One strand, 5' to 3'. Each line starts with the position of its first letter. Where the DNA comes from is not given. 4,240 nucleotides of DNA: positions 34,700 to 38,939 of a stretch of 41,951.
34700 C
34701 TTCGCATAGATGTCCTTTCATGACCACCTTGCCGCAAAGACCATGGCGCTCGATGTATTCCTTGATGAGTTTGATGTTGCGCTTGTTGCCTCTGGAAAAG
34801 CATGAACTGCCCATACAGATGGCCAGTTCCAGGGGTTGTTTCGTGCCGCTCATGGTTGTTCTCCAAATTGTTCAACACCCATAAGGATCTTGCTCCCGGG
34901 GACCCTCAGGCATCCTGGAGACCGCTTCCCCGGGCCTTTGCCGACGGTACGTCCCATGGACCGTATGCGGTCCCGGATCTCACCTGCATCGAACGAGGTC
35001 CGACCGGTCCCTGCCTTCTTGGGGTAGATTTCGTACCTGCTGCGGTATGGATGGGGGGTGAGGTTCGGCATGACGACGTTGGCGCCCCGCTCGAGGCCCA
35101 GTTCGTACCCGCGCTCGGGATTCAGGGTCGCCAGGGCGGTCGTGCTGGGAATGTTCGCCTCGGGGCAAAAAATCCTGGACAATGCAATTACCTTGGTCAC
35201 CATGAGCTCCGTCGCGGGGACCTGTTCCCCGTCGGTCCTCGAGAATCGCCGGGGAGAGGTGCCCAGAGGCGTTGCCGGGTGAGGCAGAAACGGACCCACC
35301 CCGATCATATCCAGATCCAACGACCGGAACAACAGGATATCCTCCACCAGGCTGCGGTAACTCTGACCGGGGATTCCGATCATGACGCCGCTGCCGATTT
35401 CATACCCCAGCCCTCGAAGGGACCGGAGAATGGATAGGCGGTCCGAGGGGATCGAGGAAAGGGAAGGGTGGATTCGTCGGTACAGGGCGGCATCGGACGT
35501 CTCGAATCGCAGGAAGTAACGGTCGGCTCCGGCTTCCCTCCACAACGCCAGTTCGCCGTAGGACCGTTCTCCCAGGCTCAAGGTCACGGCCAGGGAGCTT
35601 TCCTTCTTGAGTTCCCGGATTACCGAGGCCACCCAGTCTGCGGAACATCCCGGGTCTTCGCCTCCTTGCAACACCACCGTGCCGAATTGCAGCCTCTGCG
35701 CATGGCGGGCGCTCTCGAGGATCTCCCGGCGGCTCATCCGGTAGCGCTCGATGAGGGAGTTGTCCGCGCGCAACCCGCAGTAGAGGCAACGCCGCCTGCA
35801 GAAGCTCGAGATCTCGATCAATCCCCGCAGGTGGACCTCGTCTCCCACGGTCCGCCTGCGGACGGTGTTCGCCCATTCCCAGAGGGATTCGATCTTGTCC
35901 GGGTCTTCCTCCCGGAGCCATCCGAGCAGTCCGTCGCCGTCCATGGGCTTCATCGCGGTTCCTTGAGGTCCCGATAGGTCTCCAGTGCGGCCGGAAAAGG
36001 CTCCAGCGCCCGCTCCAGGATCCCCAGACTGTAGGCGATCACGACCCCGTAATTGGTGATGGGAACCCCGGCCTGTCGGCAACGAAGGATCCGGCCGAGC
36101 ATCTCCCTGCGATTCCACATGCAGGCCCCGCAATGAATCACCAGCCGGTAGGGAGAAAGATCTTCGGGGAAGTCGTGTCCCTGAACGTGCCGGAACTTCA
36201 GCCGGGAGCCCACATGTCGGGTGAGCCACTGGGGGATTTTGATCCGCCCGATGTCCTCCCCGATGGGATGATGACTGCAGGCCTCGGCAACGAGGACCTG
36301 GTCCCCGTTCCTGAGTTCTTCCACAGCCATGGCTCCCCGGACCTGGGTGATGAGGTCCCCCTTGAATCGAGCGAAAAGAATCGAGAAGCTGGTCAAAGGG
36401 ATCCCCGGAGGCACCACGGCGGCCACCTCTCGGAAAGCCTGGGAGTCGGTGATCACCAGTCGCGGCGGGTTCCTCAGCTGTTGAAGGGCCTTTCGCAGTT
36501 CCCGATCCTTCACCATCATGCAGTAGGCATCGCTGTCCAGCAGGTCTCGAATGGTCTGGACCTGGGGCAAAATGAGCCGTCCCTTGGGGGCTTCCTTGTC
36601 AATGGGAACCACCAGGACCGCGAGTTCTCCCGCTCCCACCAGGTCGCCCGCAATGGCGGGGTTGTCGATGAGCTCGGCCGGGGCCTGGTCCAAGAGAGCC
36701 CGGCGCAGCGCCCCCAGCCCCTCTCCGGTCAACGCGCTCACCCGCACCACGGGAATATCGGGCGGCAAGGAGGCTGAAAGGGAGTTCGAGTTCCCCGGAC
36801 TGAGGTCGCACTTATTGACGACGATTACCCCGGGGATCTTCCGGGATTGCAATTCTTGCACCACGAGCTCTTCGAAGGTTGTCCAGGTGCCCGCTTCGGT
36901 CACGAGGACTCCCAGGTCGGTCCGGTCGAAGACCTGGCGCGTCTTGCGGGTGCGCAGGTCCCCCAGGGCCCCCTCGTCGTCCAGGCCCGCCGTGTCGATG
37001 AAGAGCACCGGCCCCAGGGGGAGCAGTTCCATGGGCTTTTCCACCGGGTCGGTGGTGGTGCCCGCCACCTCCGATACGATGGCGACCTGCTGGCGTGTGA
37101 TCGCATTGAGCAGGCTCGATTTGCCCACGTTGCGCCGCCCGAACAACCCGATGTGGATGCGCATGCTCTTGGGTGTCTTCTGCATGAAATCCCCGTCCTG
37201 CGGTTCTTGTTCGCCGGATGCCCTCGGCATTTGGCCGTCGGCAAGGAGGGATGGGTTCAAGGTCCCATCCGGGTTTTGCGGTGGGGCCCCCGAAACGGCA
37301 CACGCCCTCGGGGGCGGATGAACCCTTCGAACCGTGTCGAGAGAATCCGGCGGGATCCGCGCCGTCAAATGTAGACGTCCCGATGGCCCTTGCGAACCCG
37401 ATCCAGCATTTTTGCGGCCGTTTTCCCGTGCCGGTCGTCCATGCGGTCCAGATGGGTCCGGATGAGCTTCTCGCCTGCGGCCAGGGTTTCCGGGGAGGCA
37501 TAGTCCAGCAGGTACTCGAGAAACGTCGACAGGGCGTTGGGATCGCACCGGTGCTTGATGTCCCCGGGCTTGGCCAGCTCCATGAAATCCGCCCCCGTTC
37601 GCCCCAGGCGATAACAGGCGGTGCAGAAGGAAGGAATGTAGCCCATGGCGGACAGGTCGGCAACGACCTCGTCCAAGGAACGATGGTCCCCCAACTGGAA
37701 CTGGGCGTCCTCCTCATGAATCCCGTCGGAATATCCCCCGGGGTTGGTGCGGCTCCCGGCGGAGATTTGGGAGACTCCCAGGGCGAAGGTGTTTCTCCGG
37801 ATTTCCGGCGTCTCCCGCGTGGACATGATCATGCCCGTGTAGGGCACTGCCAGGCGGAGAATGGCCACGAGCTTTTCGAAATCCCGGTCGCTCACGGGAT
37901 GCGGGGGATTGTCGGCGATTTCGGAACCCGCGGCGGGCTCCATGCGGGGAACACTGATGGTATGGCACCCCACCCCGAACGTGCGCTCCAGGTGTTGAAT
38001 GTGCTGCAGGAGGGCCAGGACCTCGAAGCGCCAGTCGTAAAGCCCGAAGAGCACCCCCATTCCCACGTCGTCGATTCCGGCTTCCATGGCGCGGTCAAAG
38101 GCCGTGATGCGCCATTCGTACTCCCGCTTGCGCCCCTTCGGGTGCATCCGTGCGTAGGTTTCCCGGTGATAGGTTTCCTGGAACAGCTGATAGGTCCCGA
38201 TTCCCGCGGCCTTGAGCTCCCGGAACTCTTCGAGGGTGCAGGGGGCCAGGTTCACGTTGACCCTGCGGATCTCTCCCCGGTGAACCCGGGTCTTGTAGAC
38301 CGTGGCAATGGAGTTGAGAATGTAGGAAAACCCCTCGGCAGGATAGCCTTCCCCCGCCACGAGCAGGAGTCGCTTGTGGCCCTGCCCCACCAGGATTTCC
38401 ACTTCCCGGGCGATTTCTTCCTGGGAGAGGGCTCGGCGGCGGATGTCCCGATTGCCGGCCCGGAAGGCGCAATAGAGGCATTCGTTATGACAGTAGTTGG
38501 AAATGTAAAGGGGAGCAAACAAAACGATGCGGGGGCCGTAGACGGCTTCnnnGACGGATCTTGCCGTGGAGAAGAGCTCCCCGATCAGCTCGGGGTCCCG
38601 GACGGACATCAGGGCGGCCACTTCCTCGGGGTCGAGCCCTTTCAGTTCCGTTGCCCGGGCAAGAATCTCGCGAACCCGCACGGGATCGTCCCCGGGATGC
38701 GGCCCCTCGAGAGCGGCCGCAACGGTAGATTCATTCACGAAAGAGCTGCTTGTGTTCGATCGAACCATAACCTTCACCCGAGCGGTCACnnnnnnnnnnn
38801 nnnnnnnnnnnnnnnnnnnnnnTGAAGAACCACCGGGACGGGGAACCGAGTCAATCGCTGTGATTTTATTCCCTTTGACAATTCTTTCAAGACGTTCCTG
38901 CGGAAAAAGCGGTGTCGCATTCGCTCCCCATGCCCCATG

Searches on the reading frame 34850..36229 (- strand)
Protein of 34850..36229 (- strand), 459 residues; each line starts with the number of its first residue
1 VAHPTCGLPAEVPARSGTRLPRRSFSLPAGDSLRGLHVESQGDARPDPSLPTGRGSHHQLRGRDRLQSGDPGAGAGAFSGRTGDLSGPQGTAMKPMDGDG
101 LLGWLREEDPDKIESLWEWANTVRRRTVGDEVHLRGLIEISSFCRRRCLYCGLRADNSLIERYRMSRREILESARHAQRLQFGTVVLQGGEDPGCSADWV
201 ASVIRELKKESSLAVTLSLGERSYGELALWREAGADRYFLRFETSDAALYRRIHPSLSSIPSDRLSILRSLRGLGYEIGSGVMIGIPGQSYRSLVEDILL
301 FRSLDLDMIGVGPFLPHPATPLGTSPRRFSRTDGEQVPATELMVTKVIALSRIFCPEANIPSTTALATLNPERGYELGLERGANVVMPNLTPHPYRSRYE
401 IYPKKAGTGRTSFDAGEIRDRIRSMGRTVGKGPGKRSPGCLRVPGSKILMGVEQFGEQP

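Call 8: search_protein_families(library=ncbifam, proteins=[window:34850-36229:-])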
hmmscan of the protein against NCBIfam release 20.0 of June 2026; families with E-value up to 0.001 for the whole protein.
window:34850-36229:- (459 aa): 20 families
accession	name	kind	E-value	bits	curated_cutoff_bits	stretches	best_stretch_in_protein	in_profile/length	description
TIGR03956.1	rSAM_HydE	equivalog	1e-87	294.6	254.6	1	105-429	20-333/340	[FeFe] hydrogenase H-cluster radical SAM maturase HydE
TIGR03910.1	pyrrolys_PylB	equivalog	3.3e-36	124.9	348.2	1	101-390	23-300/347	methylornithine synthase PylB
TIGR00433.2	bioB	equivalog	1.3e-20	73.9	225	1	110-386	16-281/307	biotin synthase BioB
TIGR03957.1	rSAM_HmdB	equivalog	2.2e-14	53.4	320.9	1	102-386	7-278/317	5,10-methenyltetrahydromethanopterin hydrogenase cofactor biosynthesis protein HmdB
TIGR03551.1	F420_cofH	equivalog_domain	4e-12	45.6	374.1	1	111-211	14-116/345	5-amino-6-(D-ribitylamino)uracil--L-tyrosine 4-hydroxyphenyl transferase CofH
TIGR02351.2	thiH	equivalog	1.6e-11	43.9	380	1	108-256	47-194/364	2-iminoacetate synthase ThiH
TIGR03955.1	rSAM_HydG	equivalog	1.3e-10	40.3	312.15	1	105-314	56-271/470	[FeFe] hydrogenase H-cluster radical SAM maturase HydG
TIGR00423.1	TIGR00423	subfamily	2.9e-10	39.9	260.25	1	138-212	9-83/310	CofH family radical SAM protein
NF005609.0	PRK07360.1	equivalog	4.4e-10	38.9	426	1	104-210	29-138/374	7,8-didemethyl-8-hydroxy-5-deazariboflavin synthase subunit CofH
TIGR03699.1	menaquin_MqnC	equivalog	2.2e-09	36.6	428.1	1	112-212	16-119/342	cyclic dehypoxanthinyl futalosine synthase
TIGR03700.1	mena_SCO4494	equivalog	3.6e-09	36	434.55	1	112-211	24-125/351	aminofutalosine synthase MqnE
NF006687.0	PRK09234.1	equivalog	2.1e-08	32.8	1018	1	108-210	503-607/849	bifunctional FO biosynthesis protein CofGH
NF001199.0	PRK00164.2-1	equivalog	3.2e-05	23.2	231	1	138-254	16-130/308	GTP 3',8-cyclase MoaA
TIGR02668.1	moaA_archaeal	equivalog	0.00012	21.2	325.25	1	138-254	14-128/303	GTP 3',8-cyclase MoaA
NF004580.0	PRK05926.1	equivalog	0.00013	21.4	583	1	108-210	40-143/370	hypothetical protein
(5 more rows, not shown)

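Call 9: search_protein_families(library=pfam, proteins=[window:34850-36229:-])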
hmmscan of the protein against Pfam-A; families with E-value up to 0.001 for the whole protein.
window:34850-36229:- (459 aa): 1 family
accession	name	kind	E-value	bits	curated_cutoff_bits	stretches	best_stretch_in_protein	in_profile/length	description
PF04055.27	Radical_SAM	-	5.7e-16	59.6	29.5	1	138-298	1-163/166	Radical SAM superfamily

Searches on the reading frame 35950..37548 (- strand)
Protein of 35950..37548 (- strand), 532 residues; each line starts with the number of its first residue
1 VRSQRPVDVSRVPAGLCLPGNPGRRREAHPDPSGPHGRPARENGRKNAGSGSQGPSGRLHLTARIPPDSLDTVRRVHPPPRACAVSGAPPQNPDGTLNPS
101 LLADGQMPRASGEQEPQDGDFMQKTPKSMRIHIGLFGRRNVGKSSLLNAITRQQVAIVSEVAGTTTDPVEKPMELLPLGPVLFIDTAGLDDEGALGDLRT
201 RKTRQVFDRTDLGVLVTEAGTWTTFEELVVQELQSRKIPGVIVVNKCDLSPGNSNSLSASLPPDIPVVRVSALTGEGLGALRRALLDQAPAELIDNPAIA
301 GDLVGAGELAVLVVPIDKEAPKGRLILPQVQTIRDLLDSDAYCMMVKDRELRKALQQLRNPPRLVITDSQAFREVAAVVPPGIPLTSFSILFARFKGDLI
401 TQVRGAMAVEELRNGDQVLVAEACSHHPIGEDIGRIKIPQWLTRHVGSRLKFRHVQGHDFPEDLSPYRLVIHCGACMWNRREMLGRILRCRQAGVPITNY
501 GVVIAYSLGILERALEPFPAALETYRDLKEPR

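Call 8: search_protein_families(library=ncbifam, proteins=[window:35950-37548:-])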
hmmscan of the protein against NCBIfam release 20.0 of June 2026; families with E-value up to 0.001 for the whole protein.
window:35950-37548:- (532 aa): 19 families
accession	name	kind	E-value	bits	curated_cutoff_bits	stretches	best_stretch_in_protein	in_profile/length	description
TIGR03918.1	GTP_HydF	equivalog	1.3e-168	560.9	325.55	1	124-515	1-392/392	[FeFe] hydrogenase H-cluster maturation GTPase HydF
TIGR03594.1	GTPase_EngA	equivalog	1.2e-23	83.8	306.7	1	125-284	170-341/432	ribosome biogenesis GTPase Der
NF003661.0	PRK05291.1-3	equivalog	1.3e-21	77.5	380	1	131-292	217-373/448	tRNA uridine-5-carboxymethylaminomethyl(34) synthesis GTPase MnmE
NF000908.1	PRK00089.1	equivalog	2.6e-19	69.6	237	1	133-291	6-169/291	GTPase Era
TIGR00450.1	mnmE_trmE_thdF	equivalog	1.9e-18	66.8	252.6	1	131-255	210-332/446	tRNA uridine-5-carboxymethylaminomethyl(34) synthesis GTPase MnmE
TIGR00231.1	small_GTP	domain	4.9e-17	62.2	42.5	1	130-277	3-154/164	GTP-binding protein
TIGR00436.1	era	equivalog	1.2e-16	60.9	116.25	1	132-277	2-151/270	GTPase Era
NF007071.0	PRK09518.1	equivalog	4.1e-16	58.6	953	1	132-216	446-533/706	bifunctional cytidylate kinase/GTPase Der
NF002828.0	PRK03003.1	equivalog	9.6e-16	57.4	631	1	132-189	215-271/477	ribosome biogenesis GTPase Der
TIGR03156.1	GTP_HflX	equivalog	2.8e-09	36.4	216.75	1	127-286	186-348/351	GTPase HflX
TIGR03598.1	GTPase_YsxC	equivalog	4.2e-08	33.1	124.45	1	123-165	11-54/186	ribosome biogenesis GTP-binding protein YihA/YsxC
NF008280.0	PRK11058.1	equivalog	4.3e-07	29.1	441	1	133-294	200-366/426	ribosome rescue GTPase HflX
NF007171.0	PRK09602.1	subfamily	2.2e-06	26.8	387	1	129-168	1-39/397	YchF-related putative GTPase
TIGR00437.1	feoB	equivalog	2.2e-06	26.7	315.65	1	137-315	1-180/594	ferrous iron transport protein B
NF008955.0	PRK12297.1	equivalog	2.7e-05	23.3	406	0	232-288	270-327/429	GTPase ObgE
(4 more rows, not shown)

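Call 9: search_protein_families(library=pfam, proteins=[window:35950-37548:-])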
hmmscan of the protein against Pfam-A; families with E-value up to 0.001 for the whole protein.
window:35950-37548:- (532 aa): 6 families
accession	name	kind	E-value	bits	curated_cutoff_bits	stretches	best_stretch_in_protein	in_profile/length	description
PF18133.7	HydF_tetramer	-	4.3e-44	149.6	22.6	1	402-517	3-118/118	Hydrogen maturase F tetramerization domain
PF18128.7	HydF_dimer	-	9.5e-39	131.9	23.4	1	299-397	1-99/99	Hydrogen maturase F dimerization domain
PF01926.29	MMR_HSR1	-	3.6e-19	69.4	21.9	1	133-246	2-113/113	50S ribosome-binding GTPase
PF02421.24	FeoB_N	-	2.9e-06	27.3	27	1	132-284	2-155/156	Ferrous iron transport protein B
PF03193.22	RsgA_GTPase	-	8.2e-05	22.9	30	0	135-164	111-140/174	RsgA GTPase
PF00350.29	Dynamin_N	-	0.00081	19.9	27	0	133-164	1-32/168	Dynamin family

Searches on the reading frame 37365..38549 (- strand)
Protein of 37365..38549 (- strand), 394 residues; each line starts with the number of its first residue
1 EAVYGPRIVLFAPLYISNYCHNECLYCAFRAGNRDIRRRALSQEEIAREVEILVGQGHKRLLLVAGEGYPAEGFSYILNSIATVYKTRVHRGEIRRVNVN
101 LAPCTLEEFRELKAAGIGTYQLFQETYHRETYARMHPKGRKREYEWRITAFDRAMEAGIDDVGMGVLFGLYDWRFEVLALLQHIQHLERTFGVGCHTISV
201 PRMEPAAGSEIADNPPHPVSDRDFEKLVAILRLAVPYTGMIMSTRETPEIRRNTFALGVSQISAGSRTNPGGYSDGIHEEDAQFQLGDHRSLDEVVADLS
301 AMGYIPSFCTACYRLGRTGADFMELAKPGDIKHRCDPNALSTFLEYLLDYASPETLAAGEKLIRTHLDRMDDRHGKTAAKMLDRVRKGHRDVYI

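Call 8: search_protein_families(library=ncbifam, proteins=[window:37365-38549:-])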
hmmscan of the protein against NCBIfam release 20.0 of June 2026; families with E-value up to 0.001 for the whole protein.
window:37365-38549:- (394 aa): 18 families
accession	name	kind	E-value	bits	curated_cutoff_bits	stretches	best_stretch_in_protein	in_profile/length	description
TIGR03955.1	rSAM_HydG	equivalog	7.2e-151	502.8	312.15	1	2-392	77-468/470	[FeFe] hydrogenase H-cluster radical SAM maturase HydG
TIGR02351.2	thiH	equivalog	1.6e-88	297.3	380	1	4-307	67-359/364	2-iminoacetate synthase ThiH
TIGR04158.1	rSAM_MIA_synth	equivalog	4.7e-28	98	400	1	5-299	55-354/368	3-methyl-2-indolic acid synthase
TIGR03910.1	pyrrolys_PylB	equivalog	1.3e-16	60.4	348.2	1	4-237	50-270/347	methylornithine synthase PylB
TIGR03956.1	rSAM_HydE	equivalog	3.5e-16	59.4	254.6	1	2-189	41-221/340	[FeFe] hydrogenase H-cluster radical SAM maturase HydE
TIGR00433.2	bioB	equivalog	5.7e-12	45.5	225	1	17-259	48-278/307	biotin synthase BioB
NF004884.0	PRK06245.1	equivalog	3.7e-10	39.2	209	1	15-193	20-203/340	7,8-didemethyl-8-hydroxy-5-deazariboflavin synthase subunit CofG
TIGR03550.1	F420_cofG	equivalog_domain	2.8e-09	36.6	213.35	1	11-238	7-238/322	7,8-didemethyl-8-hydroxy-5-deazariboflavin synthase CofG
TIGR03957.1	rSAM_HmdB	equivalog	4.4e-08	32.7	320.9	1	9-253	37-265/317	5,10-methenyltetrahydromethanopterin hydrogenase cofactor biosynthesis protein HmdB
TIGR00423.1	TIGR00423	subfamily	7e-08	32.1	260.25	1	16-86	11-80/310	CofH family radical SAM protein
TIGR03699.1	menaquin_MqnC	equivalog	4e-07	29.2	428.1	1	17-237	48-270/342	cyclic dehypoxanthinyl futalosine synthase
NF045502.1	variant_rSAM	domain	2.4e-06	26.7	125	1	17-150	134-279/357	radical SAM protein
TIGR03551.1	F420_cofH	equivalog_domain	9.6e-06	24.6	374.1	1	14-120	43-155/345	5-amino-6-(D-ribitylamino)uracil--L-tyrosine 4-hydroxyphenyl transferase CofH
TIGR03700.1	mena_SCO4494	equivalog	1e-05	24.6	434.55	1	15-86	53-123/351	aminofutalosine synthase MqnE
TIGR02668.1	moaA_archaeal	equivalog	3.9e-05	22.8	325.25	1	15-166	15-155/303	GTP 3',8-cyclase MoaA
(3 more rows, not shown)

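Call 9: search_protein_families(library=pfam, proteins=[window:37365-38549:-])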
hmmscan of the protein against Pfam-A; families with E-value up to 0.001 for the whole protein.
window:37365-38549:- (394 aa): 2 families
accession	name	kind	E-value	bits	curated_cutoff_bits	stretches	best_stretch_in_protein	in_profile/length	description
PF06968.18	BATS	-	2.6e-19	69.6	22.2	1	199-304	1-87/88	Biotin and Thiamin Synthesis associated domain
PF04055.27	Radical_SAM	-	4.1e-17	63.3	29.5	1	15-173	2-157/166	Radical SAM superfamily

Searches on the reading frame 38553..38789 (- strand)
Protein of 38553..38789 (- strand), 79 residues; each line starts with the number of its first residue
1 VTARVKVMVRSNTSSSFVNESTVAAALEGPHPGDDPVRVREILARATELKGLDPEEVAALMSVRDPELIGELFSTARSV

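Call 8: search_protein_families(library=ncbifam, proteins=[window:38553-38789:-])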
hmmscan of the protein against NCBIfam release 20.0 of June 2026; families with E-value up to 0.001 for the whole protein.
window:38553-38789:- (79 aa): 0 families

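Call 9: search_protein_families(library=pfam, proteins=[window:38553-38789:-])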
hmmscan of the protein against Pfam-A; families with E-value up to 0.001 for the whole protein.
window:38553-38789:- (79 aa): 0 families

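Call 40: find_encoding_contigs(protein=window:38553-38768:-, flank=3000, max_places=6)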
Protein seq(72 aa) (72 aa): no gene with exactly this product is on record in the collection.
